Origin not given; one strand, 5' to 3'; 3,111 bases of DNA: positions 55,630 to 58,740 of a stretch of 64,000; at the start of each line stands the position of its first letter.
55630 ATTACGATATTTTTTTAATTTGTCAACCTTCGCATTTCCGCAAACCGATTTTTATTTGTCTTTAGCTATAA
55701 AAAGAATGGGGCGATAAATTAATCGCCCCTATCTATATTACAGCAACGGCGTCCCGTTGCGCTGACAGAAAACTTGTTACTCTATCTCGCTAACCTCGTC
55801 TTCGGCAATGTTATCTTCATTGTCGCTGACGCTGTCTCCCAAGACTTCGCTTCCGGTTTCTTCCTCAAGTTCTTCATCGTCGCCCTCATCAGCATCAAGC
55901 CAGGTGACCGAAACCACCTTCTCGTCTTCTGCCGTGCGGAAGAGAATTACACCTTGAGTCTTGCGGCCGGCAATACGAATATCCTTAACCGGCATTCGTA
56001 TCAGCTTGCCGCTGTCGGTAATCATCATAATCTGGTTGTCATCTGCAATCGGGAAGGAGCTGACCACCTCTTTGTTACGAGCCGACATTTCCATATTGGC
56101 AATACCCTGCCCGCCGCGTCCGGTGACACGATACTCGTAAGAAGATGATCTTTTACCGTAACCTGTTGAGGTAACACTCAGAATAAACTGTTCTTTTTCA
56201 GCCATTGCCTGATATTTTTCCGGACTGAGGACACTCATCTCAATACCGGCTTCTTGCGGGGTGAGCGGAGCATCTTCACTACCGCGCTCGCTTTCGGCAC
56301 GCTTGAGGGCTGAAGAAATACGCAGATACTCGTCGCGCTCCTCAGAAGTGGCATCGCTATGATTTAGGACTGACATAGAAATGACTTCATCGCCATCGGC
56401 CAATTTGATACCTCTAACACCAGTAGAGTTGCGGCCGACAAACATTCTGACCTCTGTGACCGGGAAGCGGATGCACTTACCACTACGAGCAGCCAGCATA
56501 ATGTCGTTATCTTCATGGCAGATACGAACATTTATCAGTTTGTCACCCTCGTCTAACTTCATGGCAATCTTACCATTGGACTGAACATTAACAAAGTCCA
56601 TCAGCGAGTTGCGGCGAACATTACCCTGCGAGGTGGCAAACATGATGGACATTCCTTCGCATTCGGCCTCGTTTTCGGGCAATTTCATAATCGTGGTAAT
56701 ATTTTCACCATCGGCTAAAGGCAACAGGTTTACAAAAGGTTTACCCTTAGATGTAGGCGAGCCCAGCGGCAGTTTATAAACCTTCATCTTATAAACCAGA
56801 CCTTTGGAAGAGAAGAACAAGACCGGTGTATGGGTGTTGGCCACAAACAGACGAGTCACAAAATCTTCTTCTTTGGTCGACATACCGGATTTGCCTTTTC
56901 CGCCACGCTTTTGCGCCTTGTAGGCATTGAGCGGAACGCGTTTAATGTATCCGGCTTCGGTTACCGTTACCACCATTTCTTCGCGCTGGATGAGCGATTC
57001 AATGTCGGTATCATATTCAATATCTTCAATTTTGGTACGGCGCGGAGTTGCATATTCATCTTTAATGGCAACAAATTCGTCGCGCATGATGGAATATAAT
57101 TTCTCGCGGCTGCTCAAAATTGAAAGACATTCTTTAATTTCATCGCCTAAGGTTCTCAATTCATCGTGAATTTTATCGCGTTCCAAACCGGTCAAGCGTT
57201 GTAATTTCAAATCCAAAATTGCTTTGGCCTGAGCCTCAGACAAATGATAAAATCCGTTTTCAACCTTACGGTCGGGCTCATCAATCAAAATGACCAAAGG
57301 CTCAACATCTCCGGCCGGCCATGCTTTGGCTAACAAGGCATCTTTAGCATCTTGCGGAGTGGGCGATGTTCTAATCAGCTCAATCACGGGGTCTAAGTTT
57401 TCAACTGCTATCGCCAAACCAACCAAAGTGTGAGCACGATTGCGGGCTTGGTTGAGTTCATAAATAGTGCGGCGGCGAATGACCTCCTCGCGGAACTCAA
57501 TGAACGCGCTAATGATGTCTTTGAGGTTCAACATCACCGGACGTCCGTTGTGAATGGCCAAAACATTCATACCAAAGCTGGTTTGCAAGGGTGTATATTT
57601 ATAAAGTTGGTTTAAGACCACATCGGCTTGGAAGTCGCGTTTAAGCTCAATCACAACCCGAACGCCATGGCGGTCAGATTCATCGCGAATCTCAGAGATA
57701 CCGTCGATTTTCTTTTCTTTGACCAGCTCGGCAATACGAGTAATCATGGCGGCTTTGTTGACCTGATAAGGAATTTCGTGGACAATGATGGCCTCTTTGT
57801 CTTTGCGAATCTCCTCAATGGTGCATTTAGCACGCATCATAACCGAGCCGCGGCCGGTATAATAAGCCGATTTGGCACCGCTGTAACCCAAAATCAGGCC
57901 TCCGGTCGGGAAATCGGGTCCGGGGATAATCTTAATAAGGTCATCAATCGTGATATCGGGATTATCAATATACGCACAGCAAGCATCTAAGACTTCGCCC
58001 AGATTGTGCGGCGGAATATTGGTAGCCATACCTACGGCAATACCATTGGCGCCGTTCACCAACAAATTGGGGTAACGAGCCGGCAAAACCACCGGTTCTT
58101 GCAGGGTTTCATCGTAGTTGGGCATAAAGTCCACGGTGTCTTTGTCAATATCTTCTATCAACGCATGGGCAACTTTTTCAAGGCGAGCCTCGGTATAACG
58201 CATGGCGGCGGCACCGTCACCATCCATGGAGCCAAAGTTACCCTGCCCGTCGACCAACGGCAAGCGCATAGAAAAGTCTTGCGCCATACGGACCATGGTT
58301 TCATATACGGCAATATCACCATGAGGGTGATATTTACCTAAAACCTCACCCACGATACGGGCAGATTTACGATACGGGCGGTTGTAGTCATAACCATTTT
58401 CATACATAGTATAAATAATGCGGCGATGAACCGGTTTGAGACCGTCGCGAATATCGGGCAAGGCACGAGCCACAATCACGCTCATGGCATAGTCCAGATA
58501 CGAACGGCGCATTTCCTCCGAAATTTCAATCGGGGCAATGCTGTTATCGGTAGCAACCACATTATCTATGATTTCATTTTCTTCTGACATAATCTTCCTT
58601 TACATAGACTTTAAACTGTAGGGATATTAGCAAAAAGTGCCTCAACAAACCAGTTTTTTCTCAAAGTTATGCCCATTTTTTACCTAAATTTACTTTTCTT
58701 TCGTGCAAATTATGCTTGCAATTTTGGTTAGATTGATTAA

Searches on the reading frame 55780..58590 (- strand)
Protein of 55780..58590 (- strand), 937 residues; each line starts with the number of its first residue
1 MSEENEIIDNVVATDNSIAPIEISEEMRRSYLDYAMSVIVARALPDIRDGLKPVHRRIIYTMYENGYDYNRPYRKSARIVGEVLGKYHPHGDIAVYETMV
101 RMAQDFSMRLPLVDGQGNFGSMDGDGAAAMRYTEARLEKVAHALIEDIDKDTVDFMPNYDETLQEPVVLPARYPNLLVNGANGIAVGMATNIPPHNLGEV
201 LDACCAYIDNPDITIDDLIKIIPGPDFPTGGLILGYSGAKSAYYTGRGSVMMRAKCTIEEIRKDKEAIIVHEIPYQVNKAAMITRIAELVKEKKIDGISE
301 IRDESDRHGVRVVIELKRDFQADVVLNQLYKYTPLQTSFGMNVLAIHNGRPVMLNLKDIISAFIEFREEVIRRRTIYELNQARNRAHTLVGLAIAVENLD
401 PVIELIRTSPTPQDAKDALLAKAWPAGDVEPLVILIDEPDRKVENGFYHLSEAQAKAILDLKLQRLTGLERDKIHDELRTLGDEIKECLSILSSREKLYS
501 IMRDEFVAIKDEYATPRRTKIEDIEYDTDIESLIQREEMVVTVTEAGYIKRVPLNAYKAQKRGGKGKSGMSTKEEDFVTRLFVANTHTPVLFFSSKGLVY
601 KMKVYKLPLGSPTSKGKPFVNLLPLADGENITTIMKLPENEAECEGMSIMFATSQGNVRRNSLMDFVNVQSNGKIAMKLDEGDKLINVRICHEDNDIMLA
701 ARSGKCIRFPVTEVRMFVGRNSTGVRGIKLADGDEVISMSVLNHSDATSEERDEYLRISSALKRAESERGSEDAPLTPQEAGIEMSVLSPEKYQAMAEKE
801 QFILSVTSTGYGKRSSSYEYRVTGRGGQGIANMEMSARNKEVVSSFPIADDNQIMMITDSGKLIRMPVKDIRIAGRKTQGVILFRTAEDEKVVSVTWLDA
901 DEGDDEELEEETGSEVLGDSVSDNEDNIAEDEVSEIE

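Call 62: find_homologous_proteins(query=window:55780-58590:-, max_evalue=1e-100)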
Query window:55780-58590:- (937 aa): 8000 proteins with E <= 1e-100 among 8000 candidates; the best 120 are listed.
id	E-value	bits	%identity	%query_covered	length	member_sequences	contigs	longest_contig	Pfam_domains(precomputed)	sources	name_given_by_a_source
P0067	0.0e+0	2083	100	100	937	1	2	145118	PF00521.27,PF03989.19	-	-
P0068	0.0e+0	2080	100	100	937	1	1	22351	PF00521.27,PF03989.19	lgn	-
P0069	0.0e+0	2080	100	100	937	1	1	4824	PF00521.27,PF03989.19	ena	-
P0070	0.0e+0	2078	100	100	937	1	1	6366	PF00521.27,PF03989.19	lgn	-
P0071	0.0e+0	2078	100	100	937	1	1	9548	PF00521.27,PF03989.19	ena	-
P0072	0.0e+0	2077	100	100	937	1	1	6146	PF00521.27,PF03989.19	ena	-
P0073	0.0e+0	2077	100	100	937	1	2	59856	PF00521.27,PF03989.19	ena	-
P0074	0.0e+0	2076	100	100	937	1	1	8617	PF00521.27,PF03989.19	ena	-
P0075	0.0e+0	2076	100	100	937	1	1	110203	PF00521.27,PF03989.19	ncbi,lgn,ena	-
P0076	0.0e+0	2075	99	100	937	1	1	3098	PF00521.27,PF03989.19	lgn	-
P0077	0.0e+0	2074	99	100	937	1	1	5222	PF00521.27,PF03989.19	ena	-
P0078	0.0e+0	2074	100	100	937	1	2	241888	PF00521.27,PF03989.19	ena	-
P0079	0.0e+0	2072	99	100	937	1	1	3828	PF00521.27,PF03989.19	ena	-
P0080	0.0e+0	2071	99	100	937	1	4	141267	PF00521.27,PF03989.19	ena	-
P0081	0.0e+0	2071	99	100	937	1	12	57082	PF00521.27,PF03989.19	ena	-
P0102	0.0e+0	2010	96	100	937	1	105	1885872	PF00521.27,PF03989.19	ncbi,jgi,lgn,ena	jgi:DNA gyrase, A subunit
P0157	0.0e+0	1858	88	100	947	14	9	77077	PF00521.27,PF03989.19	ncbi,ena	-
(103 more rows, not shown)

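Call 63: find_encoding_contigs(protein=P0102, flank=3500, max_places=6)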
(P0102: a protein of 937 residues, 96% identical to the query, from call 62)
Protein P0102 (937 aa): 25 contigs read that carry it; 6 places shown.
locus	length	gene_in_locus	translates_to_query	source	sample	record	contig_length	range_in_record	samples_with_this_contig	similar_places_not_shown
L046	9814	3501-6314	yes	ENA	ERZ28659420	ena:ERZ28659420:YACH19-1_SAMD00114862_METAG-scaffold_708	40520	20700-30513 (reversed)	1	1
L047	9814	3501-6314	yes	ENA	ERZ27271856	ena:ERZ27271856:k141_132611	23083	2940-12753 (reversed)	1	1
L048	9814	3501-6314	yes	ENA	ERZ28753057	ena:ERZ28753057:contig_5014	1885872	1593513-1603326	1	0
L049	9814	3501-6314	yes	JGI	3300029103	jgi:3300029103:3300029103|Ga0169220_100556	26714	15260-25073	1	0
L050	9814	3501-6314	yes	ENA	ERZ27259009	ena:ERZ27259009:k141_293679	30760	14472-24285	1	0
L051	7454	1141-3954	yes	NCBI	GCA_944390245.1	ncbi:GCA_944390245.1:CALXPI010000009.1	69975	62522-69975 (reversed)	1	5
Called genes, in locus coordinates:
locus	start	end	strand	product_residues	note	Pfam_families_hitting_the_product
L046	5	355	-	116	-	-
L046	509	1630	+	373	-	PF13458:Peripla_BP_6, PF13433:Peripla_BP_5, PF01094:ANF_receptor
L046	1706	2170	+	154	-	PF00436:SSB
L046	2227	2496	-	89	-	-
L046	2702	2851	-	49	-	-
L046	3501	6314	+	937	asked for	PF00521:DNA_topoisoIV, PF03989:DNA_gyraseA_C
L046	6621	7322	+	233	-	PF12746:GNAT_acetyltran, PF00583:Acetyltransf_1, PF13508:Acetyltransf_7 (weak), PF08445:FR47 (weak)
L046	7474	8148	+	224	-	-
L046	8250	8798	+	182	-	PF00300:His_Phos_1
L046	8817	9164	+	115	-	PF01187:MIF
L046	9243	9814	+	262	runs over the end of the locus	-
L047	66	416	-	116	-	-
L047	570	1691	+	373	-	PF13458:Peripla_BP_6, PF13433:Peripla_BP_5, PF01094:ANF_receptor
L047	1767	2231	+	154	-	PF00436:SSB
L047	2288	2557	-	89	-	-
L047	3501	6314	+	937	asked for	PF00521:DNA_topoisoIV, PF03989:DNA_gyraseA_C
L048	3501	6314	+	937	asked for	PF00521:DNA_topoisoIV, PF03989:DNA_gyraseA_C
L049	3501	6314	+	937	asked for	PF00521:DNA_topoisoIV, PF03989:DNA_gyraseA_C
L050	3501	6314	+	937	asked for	PF00521:DNA_topoisoIV, PF03989:DNA_gyraseA_C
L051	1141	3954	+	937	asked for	PF00521:DNA_topoisoIV, PF03989:DNA_gyraseA_C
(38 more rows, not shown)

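Call 92: list_cluster_members(proteins=[P0102, P0075, P0157])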
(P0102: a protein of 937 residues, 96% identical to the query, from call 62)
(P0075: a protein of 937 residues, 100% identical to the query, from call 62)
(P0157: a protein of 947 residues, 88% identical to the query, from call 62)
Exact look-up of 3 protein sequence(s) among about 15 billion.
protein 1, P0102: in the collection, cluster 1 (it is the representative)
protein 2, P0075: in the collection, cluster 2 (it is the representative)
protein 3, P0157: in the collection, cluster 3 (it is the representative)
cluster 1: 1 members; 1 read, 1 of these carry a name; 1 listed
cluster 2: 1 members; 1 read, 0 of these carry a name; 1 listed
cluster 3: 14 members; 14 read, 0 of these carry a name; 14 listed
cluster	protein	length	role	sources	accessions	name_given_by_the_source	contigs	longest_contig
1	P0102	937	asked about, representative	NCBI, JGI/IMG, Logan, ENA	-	DNA gyrase, A subunit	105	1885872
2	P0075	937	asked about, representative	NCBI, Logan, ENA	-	-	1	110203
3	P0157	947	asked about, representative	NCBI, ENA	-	-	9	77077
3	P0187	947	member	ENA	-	-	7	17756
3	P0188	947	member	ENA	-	-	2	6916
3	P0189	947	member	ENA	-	-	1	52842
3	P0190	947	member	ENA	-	-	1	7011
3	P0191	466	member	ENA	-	-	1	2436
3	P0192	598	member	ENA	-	-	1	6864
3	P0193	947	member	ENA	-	-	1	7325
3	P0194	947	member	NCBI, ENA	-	-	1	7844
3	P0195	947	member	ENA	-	-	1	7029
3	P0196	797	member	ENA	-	-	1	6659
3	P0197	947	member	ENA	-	-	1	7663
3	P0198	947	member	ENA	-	-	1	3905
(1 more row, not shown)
